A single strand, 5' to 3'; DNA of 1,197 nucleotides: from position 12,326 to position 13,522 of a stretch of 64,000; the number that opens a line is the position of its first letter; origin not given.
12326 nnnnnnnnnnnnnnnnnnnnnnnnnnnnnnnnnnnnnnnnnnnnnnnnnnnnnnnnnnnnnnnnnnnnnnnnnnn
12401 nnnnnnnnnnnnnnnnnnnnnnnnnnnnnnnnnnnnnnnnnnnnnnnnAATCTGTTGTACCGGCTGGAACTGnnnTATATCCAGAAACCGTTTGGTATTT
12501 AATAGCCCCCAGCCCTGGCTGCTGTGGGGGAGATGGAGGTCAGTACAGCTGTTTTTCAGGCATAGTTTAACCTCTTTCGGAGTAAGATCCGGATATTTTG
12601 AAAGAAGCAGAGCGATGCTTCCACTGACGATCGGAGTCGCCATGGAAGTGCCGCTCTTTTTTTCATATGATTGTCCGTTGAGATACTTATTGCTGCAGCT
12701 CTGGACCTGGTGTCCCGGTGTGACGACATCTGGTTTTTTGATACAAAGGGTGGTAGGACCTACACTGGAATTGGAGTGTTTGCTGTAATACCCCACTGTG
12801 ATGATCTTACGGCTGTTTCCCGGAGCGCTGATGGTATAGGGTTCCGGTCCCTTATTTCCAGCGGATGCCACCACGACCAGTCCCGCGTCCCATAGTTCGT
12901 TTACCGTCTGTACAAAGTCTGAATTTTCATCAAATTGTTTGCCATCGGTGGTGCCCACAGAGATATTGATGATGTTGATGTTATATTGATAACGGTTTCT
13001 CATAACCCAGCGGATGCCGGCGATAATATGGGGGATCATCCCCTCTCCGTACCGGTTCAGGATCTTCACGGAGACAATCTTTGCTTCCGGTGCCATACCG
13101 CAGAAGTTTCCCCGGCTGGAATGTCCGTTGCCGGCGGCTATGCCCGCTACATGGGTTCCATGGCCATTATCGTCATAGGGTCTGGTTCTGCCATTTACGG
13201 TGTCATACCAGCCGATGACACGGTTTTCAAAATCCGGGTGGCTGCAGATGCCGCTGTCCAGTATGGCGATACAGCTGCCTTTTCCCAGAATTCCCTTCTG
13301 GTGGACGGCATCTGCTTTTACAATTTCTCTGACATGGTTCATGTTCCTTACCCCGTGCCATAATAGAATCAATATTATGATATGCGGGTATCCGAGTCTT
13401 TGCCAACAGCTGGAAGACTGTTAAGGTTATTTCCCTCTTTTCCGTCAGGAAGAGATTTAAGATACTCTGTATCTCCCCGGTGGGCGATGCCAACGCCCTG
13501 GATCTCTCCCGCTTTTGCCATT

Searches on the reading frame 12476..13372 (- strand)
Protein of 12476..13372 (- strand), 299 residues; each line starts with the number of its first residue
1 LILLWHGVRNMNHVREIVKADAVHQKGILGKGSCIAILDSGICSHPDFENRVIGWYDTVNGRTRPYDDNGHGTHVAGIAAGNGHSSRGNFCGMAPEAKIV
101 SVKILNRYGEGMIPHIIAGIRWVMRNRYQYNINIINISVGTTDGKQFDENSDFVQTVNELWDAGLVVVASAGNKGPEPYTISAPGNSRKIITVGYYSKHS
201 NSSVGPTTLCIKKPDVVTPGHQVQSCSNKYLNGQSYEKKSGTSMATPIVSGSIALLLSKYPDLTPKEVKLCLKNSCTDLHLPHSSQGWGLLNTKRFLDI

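Call 29: search_protein_families(library=ncbifam, proteins=[window:12476-13372:-], max_evalue=1e-8)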
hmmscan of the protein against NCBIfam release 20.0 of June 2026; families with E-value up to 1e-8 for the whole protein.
window:12476-13372:- (299 aa): 9 families
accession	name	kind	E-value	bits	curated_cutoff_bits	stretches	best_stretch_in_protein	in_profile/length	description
TIGR03921.1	T7SS_mycosin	equivalog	1.9e-43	148.9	278.75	1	20-293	3-281/353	type VII secretion-associated serine protease mycosin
NF040808.2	CspC_non_triad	exception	1.1e-20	73.7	675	1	66-175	164-278/556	bile acid germinant receptor pseudoprotease CspC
NF040809.1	germ_prot_CspBA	exception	2.9e-20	71.6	1250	2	179-294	394-519/1099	bifunctional germination protease/germinant receptor pseudoprotease CspBA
NF040553.1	SGO_0316_fam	subfamily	2.5e-18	65.2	1400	0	56-184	345-474/1486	SGO_0316/SGO_0317 family LPXTG-anchored serine peptidase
NF033595.1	denti_PrtP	equivalog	3e-17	62.5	300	1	215-279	413-481/606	dentilisin complex serine proteinase subunit PrtP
NF042956.1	IteS_antiphage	equivalog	5.6e-14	51.4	900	1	33-254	257-506/747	S8 family anti-phage peptidase IteS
NF049966.1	QH_SP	equivalog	1.8e-13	50.4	165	1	35-275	2-210/219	subtilisin-like serine protease QhpE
TIGR03895.1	protease_PatA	subfamily_domain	2.5e-10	39.7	421.05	1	71-259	1-179/606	PatA/PatG family cyanobactin maturation protease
NF051851.1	AtpSerPepEprS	equivalog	2.4e-09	35.8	1700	0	216-295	281-361/988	autotransporter serine peptidase EprS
